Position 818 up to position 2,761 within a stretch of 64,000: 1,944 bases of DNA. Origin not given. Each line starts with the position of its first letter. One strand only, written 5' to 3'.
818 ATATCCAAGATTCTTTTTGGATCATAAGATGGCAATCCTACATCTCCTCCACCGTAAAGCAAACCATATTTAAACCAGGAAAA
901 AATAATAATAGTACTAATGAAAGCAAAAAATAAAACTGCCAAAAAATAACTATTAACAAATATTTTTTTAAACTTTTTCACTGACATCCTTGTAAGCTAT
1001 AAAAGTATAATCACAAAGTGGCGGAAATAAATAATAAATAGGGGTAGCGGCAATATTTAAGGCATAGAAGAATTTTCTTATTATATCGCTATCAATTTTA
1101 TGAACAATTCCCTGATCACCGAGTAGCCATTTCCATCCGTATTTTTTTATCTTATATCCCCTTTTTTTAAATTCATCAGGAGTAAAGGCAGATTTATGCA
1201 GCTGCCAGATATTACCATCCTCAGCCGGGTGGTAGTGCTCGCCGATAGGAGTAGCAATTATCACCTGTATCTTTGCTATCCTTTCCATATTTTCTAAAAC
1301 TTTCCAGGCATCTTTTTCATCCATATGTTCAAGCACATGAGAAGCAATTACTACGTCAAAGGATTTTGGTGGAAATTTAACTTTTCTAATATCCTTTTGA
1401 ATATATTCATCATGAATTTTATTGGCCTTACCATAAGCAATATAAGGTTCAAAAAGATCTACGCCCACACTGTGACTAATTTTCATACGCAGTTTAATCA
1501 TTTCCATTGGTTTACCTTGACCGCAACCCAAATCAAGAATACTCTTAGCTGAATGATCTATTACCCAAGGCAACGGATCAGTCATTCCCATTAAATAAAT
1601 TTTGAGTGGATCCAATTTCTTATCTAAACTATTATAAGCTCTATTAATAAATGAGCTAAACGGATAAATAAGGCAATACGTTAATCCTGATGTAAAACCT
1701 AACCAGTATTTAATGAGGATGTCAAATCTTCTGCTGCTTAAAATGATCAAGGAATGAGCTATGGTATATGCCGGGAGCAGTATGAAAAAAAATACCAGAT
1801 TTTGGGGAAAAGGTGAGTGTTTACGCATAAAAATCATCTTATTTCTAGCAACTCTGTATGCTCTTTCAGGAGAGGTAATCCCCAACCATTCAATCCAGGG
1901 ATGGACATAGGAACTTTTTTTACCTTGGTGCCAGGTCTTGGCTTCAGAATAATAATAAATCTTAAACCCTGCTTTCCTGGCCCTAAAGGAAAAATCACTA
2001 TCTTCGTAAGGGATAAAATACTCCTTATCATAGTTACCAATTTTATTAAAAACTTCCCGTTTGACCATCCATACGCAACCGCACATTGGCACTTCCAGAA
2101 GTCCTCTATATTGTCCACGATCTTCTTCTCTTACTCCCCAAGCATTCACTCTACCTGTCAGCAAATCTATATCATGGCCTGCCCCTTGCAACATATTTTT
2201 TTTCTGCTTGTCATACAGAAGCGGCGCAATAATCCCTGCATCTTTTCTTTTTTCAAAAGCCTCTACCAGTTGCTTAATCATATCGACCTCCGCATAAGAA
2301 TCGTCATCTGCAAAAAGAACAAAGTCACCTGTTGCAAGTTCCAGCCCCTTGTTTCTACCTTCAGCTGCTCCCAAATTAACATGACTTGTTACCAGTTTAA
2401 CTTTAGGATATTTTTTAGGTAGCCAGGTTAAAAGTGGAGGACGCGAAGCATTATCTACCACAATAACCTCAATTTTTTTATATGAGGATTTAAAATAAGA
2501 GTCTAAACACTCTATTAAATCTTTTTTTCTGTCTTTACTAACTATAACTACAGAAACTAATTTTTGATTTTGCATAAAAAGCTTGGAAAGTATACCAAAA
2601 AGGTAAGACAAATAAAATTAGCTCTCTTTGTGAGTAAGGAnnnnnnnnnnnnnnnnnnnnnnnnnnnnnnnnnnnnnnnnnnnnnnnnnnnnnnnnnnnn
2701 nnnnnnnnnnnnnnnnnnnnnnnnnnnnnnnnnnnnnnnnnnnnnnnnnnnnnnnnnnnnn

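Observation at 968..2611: Single polypeptide fusing a GT2 glycosyltransferase, a membrane-spanning linker and a SAM methyltransferase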

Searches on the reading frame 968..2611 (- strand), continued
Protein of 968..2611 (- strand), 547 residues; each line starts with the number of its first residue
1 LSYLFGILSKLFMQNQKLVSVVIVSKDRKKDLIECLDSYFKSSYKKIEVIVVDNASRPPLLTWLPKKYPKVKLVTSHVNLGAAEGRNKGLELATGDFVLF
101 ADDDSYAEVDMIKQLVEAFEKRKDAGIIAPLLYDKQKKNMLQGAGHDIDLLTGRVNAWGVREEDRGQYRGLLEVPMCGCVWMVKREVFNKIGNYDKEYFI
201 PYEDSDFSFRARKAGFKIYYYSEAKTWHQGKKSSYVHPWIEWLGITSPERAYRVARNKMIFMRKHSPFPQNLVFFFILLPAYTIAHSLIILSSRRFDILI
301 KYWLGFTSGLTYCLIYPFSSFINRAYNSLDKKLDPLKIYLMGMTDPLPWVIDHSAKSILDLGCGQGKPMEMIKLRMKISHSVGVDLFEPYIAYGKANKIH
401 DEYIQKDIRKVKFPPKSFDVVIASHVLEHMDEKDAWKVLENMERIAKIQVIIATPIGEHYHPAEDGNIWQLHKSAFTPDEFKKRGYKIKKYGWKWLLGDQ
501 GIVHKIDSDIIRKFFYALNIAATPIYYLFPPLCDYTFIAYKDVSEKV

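Call 43: fold_search(model_id=the predicted structure, library=viral)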
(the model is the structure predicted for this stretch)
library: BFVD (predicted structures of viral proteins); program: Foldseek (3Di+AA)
matches with E <= 10: 1460; with E <= 0.001: 573
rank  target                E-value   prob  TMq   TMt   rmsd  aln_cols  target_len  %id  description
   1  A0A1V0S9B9            6.7e-18  1.00  0.34  0.25  21.3       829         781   11  Glycosyltransferase and methyltransferase domain protein [Catovirus CTV1]
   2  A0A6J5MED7            3.3e-16  1.00  0.40  0.77   3.2       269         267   17  COG1216 Predicted glycosyltransferases [uncultured Caudovirales phage]
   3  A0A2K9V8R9            7.4e-16  1.00  0.34  0.40  23.9       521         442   16  Glycosyltransferase sugar-binding protein [Bandra megavirus]
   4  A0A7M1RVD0            1.7e-15  1.00  0.36  0.63   6.6       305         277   19  GtrB [uncultured phage cr130_1]
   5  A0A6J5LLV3            1.9e-15  1.00  0.28  0.11  25.0       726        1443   13  Glyco_tranf_GTA_type domain containing protein [uncultured Caudovirales phage]
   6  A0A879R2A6            5.1e-15  1.00  0.26  0.27  27.6       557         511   13  Glycosyltransferase [Synechococcus phage S-SRM01]
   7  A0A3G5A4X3            3.2e-14  1.00  0.34  0.36  12.7       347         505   16  Glycosyltransferase 2-like domain-containing protein [Homavirus sp.]
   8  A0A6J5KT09            5.7e-14  1.00  0.27  0.31  19.1       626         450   13  AdoMet_MTases domain containing protein [uncultured Caudovirales phage]
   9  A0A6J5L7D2            7.2e-14  1.00  0.37  0.42   3.7       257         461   20  Glyco_tranf_GTA_type domain containing protein [uncultured Caudovirales phage]
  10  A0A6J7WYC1            7.2e-14  1.00  0.34  0.59   8.4       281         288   16  Glyco_tranf_GTA_type domain containing protein [uncultured Caudovirales phage]
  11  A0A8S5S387            9.1e-14  1.00  0.34  0.37  12.2       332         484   14  Glycosyltransferase 2-like domain-containing protein [Siphoviridae sp. ctBLh2]
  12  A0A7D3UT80            1.6e-13  1.00  0.30  0.42   6.2       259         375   17  Glycosyl transferase family 2 [Fadolivirus FV1/VV64]
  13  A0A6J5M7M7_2          2.3e-13  1.00  0.27  0.19  23.0       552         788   12  Methyltransferase FkbM [uncultured Caudovirales phage]
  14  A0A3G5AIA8            3.3e-13  1.00  0.33  0.20   5.5       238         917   21  Glycosyltransferase 2-like domain-containing protein [Solumvirus sp.]
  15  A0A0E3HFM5            3.5e-13  1.00  0.31  0.78   5.0       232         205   21  Glycosyl transferase family 2 [Synechococcus phage ACG-2014f]
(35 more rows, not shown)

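Call 60: list_cluster_members(proteins=[P0132, P0142, P0160, P0123, P0138, P0139, P0261, P0121, P0134, P0001])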
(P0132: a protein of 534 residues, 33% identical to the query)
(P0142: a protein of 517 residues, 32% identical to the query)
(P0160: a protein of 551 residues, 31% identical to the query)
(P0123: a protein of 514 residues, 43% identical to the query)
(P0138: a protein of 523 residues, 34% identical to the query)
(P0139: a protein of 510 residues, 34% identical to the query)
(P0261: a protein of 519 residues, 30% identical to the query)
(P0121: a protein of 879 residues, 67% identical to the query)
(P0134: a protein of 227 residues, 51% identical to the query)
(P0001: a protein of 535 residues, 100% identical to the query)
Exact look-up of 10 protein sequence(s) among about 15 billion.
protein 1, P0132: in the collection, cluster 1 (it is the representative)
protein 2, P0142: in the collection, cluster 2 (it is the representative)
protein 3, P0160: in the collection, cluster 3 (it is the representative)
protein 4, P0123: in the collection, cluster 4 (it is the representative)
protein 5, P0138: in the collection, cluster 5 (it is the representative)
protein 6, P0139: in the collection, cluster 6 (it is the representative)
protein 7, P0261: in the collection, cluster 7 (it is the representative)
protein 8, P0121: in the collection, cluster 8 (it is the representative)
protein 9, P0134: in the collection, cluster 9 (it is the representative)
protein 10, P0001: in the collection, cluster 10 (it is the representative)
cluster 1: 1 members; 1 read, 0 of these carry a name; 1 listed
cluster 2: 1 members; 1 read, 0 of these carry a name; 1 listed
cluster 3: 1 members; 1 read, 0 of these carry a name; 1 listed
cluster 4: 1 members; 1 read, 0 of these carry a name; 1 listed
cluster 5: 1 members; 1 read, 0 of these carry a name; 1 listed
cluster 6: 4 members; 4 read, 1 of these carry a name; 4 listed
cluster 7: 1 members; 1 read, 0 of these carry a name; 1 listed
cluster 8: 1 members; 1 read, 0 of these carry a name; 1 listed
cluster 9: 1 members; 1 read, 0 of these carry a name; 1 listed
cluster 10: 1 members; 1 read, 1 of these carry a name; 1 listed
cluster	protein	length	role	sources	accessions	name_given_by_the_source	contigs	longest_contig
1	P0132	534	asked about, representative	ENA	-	-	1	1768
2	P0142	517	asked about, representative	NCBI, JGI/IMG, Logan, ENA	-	-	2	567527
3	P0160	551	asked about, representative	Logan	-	-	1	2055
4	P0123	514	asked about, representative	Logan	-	-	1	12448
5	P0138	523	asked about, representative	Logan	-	-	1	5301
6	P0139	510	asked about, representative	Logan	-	-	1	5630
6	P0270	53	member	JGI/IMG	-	putative DNA primase/helicase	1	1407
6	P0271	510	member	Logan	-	-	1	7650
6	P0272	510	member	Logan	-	-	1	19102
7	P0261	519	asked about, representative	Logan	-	-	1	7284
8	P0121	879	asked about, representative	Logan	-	-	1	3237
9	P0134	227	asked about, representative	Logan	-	-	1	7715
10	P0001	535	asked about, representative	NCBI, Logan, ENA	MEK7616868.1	MAG: glycosyltransferase [Patescibacteria group bacterium]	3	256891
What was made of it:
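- Tried and rejected: The cluster look-up of distant fused representatives gave no names or taxonomy (call 60).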

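Call 64: search_protein_families(library=pfam, proteins=[L001:11589-15140:+, L001:15137-15469:+, L001:15477-18863:+, L001:18850-19185:+], max_evalue=1)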
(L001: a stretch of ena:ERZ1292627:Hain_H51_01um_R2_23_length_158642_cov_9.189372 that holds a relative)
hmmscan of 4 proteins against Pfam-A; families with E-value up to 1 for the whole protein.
L001:11589-15140:+ (1183 aa): 2 families
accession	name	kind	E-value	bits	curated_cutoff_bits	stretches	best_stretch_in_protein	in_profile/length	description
PF11847.13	GT-C_AftD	-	2.9e-06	25.9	26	1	411-582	381-546/661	Alpha-(1->3)-arabinofuranosyltransferase, N-terminal GT-C domain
PF18915.5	DUF5667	-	2.2e-05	25.3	27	1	670-740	2-73/99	Domain of unknown function (DUF5667)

L001:15137-15469:+ (110 aa): 0 families

L001:15477-18863:+ (1128 aa): 1 family
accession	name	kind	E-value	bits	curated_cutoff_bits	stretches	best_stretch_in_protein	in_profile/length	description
PF02018.23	CBM_4_9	-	0.0043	17.9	25.9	1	895-977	53-131/136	Carbohydrate binding domain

L001:18850-19185:+ (111 aa): 1 family
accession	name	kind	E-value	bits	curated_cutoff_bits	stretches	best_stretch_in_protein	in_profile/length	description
PF09843.14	DUF2070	-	0.33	9.7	30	1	6-107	71-182/561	Predicted membrane protein (DUF2070)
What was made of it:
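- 1..987 (-): Start of the downstream gene, a 1183-aa AftD-like GT-C membrane protein. Its ATG at 987 overlaps the fusion gene by 20 nt, and the gene runs off the window. The Pfam GT-C_AftD match is borderline (call 64).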

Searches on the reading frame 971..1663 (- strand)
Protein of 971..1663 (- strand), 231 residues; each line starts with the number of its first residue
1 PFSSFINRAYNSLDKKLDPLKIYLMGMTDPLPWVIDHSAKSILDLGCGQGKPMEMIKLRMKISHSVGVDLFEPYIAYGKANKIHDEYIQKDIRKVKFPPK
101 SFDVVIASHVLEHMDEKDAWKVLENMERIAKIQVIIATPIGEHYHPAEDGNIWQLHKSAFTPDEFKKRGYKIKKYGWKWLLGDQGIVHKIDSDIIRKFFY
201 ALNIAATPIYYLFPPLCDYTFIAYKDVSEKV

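Call 61: predict_structure(alignment_id=A3)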
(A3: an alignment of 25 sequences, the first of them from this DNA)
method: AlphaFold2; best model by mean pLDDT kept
length: 231 residues; sequences in the alignment: 25
mean_pLDDT: 93.1   pTM: 0.89
mean pLDDT of the five models: 93.1, 92.4, 92.0, 91.8, 91.7
residues with pLDDT >= 90: 191; 70-90: 33; 50-70: 5; < 50: 2
segments of 3 or more residues with pLDDT < 50: none
pLDDT, mean of each block of 10 residues (from residue 1): 80 91 94 96 97 96 97 95 97 97 98 96 98 97 76 89 98 96 89 92 94 95 89 35
secondary structure, 60 per line:
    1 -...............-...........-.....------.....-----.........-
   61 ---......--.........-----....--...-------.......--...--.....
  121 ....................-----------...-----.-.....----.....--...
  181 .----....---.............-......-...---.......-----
elements in order: H2-16 H18-28 H30-34 E41-45 H51-59 E64-69 H72-80 E86-89 E102-108 H116-129 E130-140 H162-166 E171-175 H178-181 H186-189 H193-205 H207-212 E220-226
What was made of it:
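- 971..1561 (-): Class I SAM-dependent methyltransferase domain (aa 339-535), including an amphipathic helix at 497-509 and the last beta-strand at 524-530. Domain model with pLDDT 93 and pTM 0.89 (call 61).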

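Call 63: fold_search(model_id=the predicted structure, library=pdb)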
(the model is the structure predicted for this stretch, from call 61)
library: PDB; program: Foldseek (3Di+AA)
matches with E <= 10: 1996; with E <= 0.001: 1310
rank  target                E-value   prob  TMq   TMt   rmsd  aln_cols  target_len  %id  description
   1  3cc8                  1.8e-11  1.00  0.53  0.57   8.3       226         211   22  Crystal structure of a putative methyltransferase (bce_1332) from bacillus cereus atcc 10987 at 1.64 A resolution (released 2008-03-04)
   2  5wp5_B                2.0e-11  1.00  0.54  0.29   9.3       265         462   15  Arabidopsis thaliana phosphoethanolamine N-methyltransferase 2 (AtPMT2) in complex with SAH (released 2017-11-15)
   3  5wp5_A                3.3e-11  1.00  0.55  0.30   9.6       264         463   14  Arabidopsis thaliana phosphoethanolamine N-methyltransferase 2 (AtPMT2) in complex with SAH (released 2017-11-15)
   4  4iv8_A                5.5e-11  1.00  0.56  0.53   8.9       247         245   16  Crystal structure of N-methyl transferase from Plasmodium knowlesi complexed with S-adenosyl methionine (released 2014-02-19)
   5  3ujb_A                7.5e-11  1.00  0.57  0.52   7.5       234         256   14  Phosphoethanolamine methyltransferase from Plasmodium falciparum in complex with SAH and phosphoethanolamine (released 2011-11-30)
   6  4iv0_A                8.0e-11  1.00  0.61  0.55   7.7       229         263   16  Crystal structure of N-methyl transferase from Plasmodium vivax complexed with S-adenosyl methionine and phosphate (released 2014-02-19)
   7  3uj6                  9.7e-11  1.00  0.57  0.52   7.5       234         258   14  SeMet Phosphoethanolamine methyltransferase from Plasmodium falciparum in complex with SAM and PO4 (released 2011-11-30)
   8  3dli_A                1.2e-10  1.00  0.48  0.50  10.1       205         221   22  Crystal structure of a SAM dependent methyltransferase from Archaeoglobus fulgidus (released 2008-07-15)
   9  6uvq_A                1.4e-10  1.00  0.53  0.48  10.7       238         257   19  Crystal structure of Apo AtmM (released 2020-11-25)
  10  5gm1_C                1.4e-10  1.00  0.49  0.42   9.4       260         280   14  Crystal structure of methyltransferase TleD complexed with SAH (released 2016-09-28)
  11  4mwz_B                1.5e-10  1.00  0.60  0.53   8.0       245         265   16  Crystal structure of N-methyl transferase from Plasmodium vivax complexed with S-adenosyl methionine, phosphate and am (released 2014-10-01)
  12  3l8d                  1.5e-10  1.00  0.55  0.62   7.5       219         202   18  Crystal structure of methyltransferase from Bacillus Thuringiensis (released 2010-01-12)
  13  4mwz_A                1.7e-10  1.00  0.58  0.53   7.4       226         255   17  Crystal structure of N-methyl transferase from Plasmodium vivax complexed with S-adenosyl methionine, phosphate and am (released 2014-10-01)
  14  6f5z_B                1.8e-10  1.00  0.57  0.58   8.0       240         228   14  Complex between the Haloferax volcanii Trm112 methyltransferase activator and the Hvo_0019 putative methyltransferase (released 2018-07-11)
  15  4kwc                  2.0e-10  1.00  0.52  0.47  10.7       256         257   17  Structure of the plantazolicin methyltransferase BpumL in complex with SAH (released 2013-07-24)
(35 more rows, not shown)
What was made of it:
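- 971..1561 (-): Foldseek hits to small-molecule class I methyltransferases (call 63).
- On Class I SAM-dependent methyltransferases (Methyltransf_11/25): The domain model has pLDDT 93 and class I methyltransferases as its top hits (calls 61, 63).
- Closest known: RebM/AtmM sugar O-methyltransferases and other small-molecule class I methyltransferases. Same: They are among the top Foldseek hits of the domain model (call 63).
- The sugar O-methyltransferases RebM and AtmM are among the fold neighbours of the methyltransferase domain (call 63). Phosphoethanolamine N-methyltransferases are among the top fold neighbours (call 63). The sugar O-methyltransferases RebM and AtmM score equally well (call 63).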
